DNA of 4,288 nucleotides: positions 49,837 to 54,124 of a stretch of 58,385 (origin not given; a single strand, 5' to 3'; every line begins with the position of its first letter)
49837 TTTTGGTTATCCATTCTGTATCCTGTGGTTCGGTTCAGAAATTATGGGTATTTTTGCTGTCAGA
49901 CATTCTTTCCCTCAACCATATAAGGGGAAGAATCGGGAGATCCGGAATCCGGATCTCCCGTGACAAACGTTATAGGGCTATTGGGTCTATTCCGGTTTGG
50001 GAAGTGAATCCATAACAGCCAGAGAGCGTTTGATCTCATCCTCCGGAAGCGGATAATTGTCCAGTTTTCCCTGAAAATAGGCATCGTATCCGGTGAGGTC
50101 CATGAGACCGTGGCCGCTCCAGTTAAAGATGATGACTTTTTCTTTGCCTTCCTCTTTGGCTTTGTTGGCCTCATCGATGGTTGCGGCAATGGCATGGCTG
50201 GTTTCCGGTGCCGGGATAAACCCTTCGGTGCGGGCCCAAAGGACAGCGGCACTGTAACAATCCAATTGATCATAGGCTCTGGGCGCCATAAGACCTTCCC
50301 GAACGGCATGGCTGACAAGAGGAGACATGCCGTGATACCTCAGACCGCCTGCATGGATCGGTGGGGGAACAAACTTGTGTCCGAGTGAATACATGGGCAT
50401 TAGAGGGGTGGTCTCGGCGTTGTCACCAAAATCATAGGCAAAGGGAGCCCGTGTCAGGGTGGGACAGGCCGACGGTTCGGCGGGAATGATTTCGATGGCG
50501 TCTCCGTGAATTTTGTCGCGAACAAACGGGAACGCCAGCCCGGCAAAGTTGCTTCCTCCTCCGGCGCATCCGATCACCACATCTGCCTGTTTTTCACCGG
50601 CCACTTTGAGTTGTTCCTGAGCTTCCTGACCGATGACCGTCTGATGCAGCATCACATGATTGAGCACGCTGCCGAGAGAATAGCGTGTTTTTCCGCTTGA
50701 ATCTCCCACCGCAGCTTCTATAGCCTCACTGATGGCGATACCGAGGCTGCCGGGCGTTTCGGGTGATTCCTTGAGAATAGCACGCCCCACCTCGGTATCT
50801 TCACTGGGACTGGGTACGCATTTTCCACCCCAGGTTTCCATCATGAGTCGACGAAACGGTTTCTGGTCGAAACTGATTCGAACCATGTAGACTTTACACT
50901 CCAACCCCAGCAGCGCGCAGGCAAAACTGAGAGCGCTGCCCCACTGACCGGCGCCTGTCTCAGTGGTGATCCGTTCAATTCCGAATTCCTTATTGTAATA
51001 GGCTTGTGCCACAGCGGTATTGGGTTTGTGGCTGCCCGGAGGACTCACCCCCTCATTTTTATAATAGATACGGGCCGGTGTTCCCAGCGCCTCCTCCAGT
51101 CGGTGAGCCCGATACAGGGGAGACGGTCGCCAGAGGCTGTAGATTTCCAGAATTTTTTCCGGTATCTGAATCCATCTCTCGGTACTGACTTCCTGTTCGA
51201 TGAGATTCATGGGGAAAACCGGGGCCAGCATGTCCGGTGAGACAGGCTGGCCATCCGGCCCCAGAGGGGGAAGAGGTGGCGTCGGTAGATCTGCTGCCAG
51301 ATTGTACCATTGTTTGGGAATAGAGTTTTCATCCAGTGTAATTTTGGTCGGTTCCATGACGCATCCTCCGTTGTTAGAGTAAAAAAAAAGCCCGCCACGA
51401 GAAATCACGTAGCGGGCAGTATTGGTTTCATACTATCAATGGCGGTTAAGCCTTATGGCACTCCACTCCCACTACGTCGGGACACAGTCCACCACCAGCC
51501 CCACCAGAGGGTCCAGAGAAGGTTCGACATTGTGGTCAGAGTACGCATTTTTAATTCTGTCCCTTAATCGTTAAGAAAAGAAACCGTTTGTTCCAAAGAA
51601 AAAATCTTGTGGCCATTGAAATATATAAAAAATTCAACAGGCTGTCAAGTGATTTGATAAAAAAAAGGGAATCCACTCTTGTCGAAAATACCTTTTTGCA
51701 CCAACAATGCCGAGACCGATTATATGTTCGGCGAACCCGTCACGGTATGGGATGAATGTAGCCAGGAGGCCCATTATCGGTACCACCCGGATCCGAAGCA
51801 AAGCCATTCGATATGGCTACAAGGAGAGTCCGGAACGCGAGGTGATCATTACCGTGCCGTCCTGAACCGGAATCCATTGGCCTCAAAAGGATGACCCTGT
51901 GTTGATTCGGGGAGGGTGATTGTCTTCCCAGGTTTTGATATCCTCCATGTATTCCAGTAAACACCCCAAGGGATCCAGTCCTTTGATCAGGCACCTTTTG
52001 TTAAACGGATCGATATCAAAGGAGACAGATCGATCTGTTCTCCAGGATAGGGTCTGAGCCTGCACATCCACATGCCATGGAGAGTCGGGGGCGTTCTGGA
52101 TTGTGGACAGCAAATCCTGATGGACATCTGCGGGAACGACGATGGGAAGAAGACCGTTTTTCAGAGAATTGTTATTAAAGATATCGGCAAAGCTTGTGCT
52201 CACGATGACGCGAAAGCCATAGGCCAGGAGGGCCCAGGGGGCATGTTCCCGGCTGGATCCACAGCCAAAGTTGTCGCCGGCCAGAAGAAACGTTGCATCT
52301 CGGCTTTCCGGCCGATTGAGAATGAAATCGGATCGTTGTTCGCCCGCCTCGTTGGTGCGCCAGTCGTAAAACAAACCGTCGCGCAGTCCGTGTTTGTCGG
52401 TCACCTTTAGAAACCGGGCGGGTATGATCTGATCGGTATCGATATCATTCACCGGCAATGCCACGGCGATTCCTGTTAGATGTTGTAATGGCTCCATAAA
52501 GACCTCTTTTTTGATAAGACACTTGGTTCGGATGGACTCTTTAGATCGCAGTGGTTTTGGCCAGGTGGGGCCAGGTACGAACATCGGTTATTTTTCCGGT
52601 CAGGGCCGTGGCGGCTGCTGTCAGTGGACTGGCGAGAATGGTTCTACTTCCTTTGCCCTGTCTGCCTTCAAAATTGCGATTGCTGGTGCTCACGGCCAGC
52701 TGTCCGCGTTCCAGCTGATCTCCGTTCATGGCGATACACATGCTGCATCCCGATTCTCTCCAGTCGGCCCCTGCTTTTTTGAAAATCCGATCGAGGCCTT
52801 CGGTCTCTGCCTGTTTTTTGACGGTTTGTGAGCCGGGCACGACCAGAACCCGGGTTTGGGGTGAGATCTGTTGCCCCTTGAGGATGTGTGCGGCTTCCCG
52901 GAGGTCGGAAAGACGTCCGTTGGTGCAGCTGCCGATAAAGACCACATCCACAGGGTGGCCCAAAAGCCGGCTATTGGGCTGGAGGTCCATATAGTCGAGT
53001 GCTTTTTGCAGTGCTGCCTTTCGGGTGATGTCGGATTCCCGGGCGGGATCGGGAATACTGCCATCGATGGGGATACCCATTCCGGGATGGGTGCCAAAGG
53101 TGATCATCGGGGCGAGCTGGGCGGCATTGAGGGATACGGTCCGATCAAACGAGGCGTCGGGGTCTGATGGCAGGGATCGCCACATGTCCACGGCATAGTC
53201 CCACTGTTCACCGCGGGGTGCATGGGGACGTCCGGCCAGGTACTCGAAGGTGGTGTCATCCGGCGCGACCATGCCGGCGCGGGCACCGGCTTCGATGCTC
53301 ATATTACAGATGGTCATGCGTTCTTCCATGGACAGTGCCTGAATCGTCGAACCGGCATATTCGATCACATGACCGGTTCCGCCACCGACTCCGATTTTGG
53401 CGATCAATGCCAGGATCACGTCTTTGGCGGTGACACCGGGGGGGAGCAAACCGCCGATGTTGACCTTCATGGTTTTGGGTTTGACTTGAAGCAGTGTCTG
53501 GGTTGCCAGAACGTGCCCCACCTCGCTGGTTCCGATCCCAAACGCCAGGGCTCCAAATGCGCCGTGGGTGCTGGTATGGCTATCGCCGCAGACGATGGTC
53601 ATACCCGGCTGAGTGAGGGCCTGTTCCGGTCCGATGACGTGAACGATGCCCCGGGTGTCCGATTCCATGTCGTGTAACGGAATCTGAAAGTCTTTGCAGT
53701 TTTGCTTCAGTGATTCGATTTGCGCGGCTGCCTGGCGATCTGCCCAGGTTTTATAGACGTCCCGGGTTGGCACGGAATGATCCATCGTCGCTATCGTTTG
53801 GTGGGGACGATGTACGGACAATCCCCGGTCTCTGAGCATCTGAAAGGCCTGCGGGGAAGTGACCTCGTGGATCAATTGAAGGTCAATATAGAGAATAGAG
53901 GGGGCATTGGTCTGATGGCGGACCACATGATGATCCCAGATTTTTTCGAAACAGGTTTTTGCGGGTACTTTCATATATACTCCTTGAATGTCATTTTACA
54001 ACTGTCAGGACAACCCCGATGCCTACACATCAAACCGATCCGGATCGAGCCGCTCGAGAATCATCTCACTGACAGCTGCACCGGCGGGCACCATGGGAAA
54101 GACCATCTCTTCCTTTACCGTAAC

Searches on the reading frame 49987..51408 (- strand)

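Call 39: search_protein_families(library=pfam, proteins=[window:49987-51408:-], max_evalue=0.0001)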
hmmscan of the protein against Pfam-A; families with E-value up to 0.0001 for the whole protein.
window:49987-51408:- (473 aa): 1 family
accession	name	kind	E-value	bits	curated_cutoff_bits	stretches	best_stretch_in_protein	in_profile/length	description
PF00291.31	PALP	-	1.3e-34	120.3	35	1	92-428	4-291/295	Pyridoxal-phosphate dependent enzyme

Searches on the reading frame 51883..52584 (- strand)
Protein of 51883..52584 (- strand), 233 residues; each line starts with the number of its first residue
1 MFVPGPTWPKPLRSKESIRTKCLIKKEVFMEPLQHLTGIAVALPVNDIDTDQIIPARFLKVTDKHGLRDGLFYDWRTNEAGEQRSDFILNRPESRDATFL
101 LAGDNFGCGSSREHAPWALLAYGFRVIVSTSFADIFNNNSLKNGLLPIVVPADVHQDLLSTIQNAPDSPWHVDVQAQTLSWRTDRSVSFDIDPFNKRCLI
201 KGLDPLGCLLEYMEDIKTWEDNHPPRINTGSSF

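Call 77: search_protein_families(library=pfam, proteins=[window:51883-52584:-], max_evalue=0.00001)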
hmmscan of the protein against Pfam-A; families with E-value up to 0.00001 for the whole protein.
window:51883-52584:- (233 aa): 1 family
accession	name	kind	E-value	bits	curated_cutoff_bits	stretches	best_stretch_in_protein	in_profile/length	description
PF00694.25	Aconitase_C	-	1.4e-32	113.2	22.8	1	30-151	1-129/131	Aconitase C-terminal domain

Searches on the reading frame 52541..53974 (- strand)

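Call 77: search_protein_families(library=pfam, proteins=[window:52541-53974:-], max_evalue=0.00001)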
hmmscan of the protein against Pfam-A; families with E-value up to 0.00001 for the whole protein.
window:52541-53974:- (477 aa): 1 family
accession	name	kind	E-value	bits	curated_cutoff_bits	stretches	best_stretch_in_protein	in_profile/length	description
PF00330.25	Aconitase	-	3.5e-174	580.6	28.7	1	10-460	1-463/463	Aconitase family (aconitate hydratase)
